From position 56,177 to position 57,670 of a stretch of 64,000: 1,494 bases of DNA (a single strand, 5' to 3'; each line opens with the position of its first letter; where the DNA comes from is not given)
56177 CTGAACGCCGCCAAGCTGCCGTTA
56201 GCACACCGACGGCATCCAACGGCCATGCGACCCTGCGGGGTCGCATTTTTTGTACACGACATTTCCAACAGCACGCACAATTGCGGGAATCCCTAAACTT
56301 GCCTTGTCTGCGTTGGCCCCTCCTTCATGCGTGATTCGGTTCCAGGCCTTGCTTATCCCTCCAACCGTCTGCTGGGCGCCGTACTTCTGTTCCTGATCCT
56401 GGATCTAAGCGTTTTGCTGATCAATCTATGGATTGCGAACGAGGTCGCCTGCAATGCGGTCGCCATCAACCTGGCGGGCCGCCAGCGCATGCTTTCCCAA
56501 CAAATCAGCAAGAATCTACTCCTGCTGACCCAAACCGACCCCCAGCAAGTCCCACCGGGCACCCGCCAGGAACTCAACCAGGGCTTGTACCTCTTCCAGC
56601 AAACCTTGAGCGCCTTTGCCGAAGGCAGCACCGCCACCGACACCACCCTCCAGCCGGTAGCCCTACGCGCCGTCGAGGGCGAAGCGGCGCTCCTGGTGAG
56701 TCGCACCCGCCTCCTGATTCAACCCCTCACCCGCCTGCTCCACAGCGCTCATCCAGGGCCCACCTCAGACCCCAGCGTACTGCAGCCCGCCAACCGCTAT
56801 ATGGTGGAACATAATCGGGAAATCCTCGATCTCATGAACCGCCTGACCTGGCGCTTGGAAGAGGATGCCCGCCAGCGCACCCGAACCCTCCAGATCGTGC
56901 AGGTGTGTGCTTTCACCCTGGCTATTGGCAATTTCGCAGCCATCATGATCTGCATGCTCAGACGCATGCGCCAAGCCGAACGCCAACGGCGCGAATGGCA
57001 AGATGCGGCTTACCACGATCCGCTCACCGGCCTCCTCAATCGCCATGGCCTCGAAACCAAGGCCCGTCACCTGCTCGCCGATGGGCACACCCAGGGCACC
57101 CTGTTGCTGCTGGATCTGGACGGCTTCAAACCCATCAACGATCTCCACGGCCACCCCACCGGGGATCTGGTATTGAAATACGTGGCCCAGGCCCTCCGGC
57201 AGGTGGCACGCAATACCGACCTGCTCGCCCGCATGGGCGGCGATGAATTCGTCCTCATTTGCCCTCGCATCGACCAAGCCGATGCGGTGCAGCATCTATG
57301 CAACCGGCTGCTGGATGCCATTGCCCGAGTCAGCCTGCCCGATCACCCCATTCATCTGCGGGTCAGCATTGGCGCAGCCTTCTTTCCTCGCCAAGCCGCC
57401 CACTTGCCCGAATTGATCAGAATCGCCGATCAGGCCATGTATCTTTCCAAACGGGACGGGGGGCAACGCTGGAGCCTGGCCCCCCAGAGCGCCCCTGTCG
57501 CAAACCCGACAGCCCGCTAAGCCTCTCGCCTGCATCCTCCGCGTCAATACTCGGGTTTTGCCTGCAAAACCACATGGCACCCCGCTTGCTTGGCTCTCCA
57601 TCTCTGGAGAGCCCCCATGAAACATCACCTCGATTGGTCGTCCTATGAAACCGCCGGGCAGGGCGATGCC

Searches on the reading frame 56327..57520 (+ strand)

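Call 90: search_protein_families(library=pfam, proteins=[window:56327-57520:+], max_evalue=0.00001)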
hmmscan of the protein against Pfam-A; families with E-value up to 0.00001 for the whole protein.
window:56327-57520:+ (397 aa): 2 families
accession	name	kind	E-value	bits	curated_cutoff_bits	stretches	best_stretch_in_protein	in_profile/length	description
PF00990.26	GGDEF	-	1.5e-41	142.3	23.8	1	228-380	1-160/161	Diguanylate cyclase, GGDEF domain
PF13675.11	PilJ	-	3.4e-11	43.7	26.6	1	43-111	9-75/114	Type IV pili methyl-accepting chemotaxis transducer N-term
